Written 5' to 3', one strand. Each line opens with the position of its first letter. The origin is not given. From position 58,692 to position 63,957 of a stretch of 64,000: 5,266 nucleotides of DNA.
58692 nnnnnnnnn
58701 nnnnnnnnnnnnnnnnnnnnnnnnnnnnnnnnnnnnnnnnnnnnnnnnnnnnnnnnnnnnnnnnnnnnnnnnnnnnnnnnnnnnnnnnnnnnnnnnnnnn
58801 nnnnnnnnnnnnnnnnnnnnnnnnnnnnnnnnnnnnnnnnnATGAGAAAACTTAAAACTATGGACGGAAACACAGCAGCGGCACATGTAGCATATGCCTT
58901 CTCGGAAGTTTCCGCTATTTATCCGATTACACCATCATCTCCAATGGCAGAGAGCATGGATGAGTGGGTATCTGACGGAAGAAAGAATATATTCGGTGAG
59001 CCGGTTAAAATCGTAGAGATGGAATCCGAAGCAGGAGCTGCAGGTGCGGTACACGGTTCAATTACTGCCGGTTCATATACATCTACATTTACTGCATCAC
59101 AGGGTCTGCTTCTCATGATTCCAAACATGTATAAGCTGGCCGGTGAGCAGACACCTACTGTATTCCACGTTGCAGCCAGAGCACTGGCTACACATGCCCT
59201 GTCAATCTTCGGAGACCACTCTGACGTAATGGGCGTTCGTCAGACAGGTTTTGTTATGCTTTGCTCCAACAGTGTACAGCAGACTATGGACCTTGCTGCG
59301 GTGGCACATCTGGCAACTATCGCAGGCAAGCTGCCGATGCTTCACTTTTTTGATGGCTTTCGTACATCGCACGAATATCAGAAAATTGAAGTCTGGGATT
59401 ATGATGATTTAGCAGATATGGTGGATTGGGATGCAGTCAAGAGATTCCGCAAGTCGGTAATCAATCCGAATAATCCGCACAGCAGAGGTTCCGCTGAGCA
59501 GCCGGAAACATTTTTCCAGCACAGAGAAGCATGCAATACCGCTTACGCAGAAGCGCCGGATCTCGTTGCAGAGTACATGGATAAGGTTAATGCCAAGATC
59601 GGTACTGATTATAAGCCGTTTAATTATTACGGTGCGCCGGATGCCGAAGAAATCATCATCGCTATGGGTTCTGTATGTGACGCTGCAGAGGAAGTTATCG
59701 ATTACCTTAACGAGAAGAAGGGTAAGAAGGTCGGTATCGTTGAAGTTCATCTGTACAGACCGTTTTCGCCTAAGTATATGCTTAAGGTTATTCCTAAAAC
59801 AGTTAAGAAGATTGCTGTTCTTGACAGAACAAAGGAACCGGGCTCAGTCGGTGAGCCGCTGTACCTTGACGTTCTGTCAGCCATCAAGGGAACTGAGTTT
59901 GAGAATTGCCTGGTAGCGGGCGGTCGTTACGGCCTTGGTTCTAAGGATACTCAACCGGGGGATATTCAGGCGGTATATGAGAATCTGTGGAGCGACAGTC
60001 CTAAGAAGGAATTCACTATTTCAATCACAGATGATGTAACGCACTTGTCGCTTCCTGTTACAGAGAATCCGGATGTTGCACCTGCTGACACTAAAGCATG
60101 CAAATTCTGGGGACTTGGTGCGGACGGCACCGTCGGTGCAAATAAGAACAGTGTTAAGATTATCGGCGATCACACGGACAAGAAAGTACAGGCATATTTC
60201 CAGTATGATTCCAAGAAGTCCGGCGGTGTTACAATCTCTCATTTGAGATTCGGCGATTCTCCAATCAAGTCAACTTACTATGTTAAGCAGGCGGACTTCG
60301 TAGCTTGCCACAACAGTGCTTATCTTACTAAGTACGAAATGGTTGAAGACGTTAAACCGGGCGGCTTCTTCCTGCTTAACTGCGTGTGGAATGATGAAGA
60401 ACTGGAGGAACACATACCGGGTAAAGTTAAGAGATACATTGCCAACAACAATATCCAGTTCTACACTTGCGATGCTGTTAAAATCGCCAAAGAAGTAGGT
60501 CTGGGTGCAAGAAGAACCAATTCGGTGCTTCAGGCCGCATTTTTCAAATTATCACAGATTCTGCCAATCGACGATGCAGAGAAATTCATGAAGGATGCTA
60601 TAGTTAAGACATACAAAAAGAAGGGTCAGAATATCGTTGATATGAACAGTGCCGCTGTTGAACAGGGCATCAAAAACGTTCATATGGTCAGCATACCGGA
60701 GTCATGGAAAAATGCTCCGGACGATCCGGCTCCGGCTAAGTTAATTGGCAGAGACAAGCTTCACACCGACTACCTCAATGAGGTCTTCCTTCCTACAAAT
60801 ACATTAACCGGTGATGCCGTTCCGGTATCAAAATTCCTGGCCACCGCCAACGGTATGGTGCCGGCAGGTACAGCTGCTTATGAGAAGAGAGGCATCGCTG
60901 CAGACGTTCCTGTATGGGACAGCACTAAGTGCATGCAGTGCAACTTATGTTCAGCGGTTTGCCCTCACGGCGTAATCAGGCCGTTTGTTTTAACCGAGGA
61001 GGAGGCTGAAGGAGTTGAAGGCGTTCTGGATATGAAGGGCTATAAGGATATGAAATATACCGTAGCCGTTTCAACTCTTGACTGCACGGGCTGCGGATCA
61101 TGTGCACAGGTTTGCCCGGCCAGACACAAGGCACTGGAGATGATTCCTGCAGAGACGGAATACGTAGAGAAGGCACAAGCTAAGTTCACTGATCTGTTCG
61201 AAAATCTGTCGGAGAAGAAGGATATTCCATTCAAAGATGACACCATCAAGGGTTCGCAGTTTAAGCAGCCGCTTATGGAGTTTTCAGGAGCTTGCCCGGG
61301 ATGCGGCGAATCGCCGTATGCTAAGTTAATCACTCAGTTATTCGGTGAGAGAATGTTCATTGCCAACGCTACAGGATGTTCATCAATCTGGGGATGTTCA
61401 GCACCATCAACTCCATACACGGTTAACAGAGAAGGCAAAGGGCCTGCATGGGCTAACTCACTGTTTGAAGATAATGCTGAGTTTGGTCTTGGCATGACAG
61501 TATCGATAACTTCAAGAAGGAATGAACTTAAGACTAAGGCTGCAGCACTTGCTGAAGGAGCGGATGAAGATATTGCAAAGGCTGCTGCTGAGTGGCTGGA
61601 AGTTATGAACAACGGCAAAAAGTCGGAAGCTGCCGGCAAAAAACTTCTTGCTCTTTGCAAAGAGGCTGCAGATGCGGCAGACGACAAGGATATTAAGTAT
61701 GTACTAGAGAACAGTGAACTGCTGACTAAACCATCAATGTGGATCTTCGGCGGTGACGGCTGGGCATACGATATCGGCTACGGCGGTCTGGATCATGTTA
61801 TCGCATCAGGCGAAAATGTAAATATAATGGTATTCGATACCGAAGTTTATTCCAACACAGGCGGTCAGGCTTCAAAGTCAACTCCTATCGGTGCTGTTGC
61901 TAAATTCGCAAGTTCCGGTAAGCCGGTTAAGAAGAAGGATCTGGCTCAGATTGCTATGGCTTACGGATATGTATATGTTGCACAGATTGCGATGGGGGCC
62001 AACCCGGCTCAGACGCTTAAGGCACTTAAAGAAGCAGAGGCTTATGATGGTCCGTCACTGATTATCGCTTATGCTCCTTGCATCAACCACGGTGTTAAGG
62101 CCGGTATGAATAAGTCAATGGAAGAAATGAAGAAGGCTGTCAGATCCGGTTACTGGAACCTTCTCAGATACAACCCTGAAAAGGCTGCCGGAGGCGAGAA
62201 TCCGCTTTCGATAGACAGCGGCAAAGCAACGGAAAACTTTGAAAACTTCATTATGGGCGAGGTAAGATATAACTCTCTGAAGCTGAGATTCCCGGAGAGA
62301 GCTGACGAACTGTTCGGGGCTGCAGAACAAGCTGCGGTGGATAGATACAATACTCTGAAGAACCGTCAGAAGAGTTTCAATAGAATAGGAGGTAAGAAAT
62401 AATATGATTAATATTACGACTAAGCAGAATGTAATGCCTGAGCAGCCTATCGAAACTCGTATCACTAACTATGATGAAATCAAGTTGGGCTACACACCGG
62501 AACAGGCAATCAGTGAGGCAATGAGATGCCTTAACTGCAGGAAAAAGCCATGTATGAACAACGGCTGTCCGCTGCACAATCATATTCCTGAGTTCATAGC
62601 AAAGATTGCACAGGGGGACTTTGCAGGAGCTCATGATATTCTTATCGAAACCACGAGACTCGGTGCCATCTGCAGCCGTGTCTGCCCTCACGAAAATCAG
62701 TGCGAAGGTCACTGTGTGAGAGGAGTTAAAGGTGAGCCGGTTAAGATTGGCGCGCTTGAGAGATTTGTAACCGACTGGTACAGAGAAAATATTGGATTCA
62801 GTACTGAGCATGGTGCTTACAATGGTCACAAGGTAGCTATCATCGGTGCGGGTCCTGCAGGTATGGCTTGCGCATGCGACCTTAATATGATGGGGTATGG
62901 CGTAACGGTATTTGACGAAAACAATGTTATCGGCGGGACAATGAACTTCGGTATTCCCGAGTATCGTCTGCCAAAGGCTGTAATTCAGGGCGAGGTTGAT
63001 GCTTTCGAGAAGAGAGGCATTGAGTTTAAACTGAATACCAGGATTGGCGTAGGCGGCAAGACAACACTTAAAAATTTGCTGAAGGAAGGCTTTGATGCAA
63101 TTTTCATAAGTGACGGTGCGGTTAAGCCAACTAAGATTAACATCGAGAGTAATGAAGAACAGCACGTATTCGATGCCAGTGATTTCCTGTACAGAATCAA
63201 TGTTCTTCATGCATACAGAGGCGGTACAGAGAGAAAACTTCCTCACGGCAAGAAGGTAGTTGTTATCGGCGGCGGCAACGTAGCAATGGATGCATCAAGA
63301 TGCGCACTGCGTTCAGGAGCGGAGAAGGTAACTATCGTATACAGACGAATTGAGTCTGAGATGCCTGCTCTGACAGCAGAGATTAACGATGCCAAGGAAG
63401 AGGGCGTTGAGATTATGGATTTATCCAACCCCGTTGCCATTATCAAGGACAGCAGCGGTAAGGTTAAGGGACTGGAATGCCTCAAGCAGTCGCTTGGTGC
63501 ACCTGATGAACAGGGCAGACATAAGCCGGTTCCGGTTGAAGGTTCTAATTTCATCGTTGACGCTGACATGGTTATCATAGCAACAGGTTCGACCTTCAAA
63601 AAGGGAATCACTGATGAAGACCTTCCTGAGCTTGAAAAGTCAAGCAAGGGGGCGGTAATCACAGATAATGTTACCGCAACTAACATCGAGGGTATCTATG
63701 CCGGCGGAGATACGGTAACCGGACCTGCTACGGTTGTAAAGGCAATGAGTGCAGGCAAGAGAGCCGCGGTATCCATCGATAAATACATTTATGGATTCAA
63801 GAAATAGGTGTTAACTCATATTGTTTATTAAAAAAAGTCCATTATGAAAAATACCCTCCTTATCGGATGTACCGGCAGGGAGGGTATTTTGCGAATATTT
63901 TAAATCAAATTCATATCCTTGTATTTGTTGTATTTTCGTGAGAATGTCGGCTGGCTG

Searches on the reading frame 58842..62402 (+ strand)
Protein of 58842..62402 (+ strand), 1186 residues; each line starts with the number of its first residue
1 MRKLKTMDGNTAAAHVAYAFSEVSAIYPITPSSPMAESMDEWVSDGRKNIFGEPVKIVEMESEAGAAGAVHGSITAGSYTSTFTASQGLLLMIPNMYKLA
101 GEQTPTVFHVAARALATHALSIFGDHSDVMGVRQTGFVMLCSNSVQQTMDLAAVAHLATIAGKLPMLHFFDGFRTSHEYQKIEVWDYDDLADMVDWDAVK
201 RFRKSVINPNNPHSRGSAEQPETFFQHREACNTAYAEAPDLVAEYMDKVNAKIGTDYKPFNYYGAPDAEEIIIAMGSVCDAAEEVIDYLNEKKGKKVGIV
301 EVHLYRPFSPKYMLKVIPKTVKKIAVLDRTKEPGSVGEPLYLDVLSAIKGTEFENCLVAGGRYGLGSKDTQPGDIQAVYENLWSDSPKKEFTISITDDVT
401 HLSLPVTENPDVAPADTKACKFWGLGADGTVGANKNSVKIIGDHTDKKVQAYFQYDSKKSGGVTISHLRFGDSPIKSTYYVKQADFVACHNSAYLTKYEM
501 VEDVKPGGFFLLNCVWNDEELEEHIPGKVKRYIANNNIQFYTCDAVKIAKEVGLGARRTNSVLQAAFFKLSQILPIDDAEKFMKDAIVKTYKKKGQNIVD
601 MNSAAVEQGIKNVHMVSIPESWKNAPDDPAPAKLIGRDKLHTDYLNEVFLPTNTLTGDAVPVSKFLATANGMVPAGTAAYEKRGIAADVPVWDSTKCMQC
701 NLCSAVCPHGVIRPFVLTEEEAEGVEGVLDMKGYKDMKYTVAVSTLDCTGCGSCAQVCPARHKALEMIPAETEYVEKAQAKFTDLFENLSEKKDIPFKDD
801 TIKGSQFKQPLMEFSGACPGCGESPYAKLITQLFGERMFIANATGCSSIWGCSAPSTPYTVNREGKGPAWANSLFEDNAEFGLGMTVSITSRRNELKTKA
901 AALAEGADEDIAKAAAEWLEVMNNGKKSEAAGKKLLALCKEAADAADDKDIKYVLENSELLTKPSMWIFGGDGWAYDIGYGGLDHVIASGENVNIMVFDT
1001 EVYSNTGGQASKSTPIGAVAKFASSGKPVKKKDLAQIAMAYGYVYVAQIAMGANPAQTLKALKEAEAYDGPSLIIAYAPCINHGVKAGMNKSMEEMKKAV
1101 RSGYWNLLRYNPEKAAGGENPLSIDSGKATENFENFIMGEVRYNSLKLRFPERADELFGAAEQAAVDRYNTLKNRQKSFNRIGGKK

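Call 41: search_protein_families(library=pfam, max_evalue=0.00001, proteins=[window:58842-62402:+])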
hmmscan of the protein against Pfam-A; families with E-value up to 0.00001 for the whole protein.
window:58842-62402:+ (1186 aa): 14 families
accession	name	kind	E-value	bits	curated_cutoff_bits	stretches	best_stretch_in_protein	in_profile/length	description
PF01855.24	POR_N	-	7.1e-77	258.7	27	1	15-246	1-230/231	Pyruvate flavodoxin/ferredoxin oxidoreductase, thiamine diP-bdg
PF01558.24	POR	-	7.3e-34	117.9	27.4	1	426-610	1-172/173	Pyruvate ferredoxin/flavodoxin oxidoreductase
PF17147.9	PFOR_II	-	1.1e-14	55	27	1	268-359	1-89/102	Pyruvate:ferredoxin oxidoreductase core domain II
PF10371.14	EKR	-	1.8e-12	47.4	27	1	642-686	13-55/55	Domain of unknown function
PF02775.26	TPP_enzyme_C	-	4.5e-12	46.4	21.9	1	965-1075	48-150/151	Thiamine pyrophosphate enzyme, C-terminal TPP binding domain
PF12838.12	Fer4_7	-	5.9e-10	39.9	27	1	696-760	1-50/52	4Fe-4S dicluster domain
PF00037.32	Fer4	-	7.9e-09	35.4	21.1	1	690-713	1-24/24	4Fe-4S binding domain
PF14697.11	Fer4_21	-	8.3e-08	32.7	35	0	738-762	31-54/59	4Fe-4S dicluster domain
PF13484.11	Fer4_16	-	1.2e-07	32.9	30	1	696-760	1-65/66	4Fe-4S double cluster binding domain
PF13183.11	Fer4_8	-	1.2e-07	32.6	27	1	695-760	3-66/68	4Fe-4S dicluster domain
PF12837.12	Fer4_6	-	4.8e-07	29.9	25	0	689-712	1-24/24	4Fe-4S binding domain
PF13187.11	Fer4_9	-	1.4e-06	28.6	27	1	696-760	1-49/52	4Fe-4S dicluster domain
PF13237.11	Fer4_10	-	1.8e-06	28.2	25.5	1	692-759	4-53/53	4Fe-4S dicluster domain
PF13534.11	Fer4_17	-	5.4e-06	27.3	22.2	0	695-711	44-60/61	4Fe-4S dicluster domain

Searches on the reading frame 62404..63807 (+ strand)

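Call 41: search_protein_families(library=pfam, max_evalue=0.00001, proteins=[window:62404-63807:+])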
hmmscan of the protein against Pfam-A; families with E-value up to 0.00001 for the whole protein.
window:62404-63807:+ (467 aa): 10 families
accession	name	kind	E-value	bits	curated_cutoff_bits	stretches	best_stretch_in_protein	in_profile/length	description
PF14691.11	Fer4_20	-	8.3e-40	135.6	25.8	1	19-129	1-111/113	Dihydroprymidine dehydrogenase domain II, 4Fe-4S cluster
PF07992.20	Pyr_redox_2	-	6.1e-30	105.1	26.1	1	143-451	2-291/291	Pyridine nucleotide-disulphide oxidoreductase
PF00070.33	Pyr_redox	-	1.1e-13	51.9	22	1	284-357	1-77/82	Pyridine nucleotide-disulphide oxidoreductase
PF13738.12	Pyr_redox_3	-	2.3e-11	43.9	30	1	281-435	163-305/305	Pyridine nucleotide-disulphide oxidoreductase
PF13450.12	NAD_binding_8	-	6.7e-08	33.1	21.9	1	146-180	1-35/68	NAD(P)-binding Rossmann-like domain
PF01266.30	DAO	-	6e-07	29.7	27.9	0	143-179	1-38/353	FAD dependent oxidoreductase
PF12831.13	FAD_oxidored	-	3.8e-06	26.9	27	0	144-182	2-40/416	FAD dependent oxidoreductase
PF13241.12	NAD_binding_7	-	4.2e-06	27.7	22.1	0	281-395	6-70/104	Putative NAD(P)-binding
PF01262.27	AlaDh_PNT_C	-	4.8e-06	26.6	23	0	141-174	28-61/214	Alanine dehydrogenase/PNT, C-terminal domain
PF03486.20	HI0933_like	-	8.4e-06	25.8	50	0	143-177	2-36/244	HI0933-like protein Rossmann domain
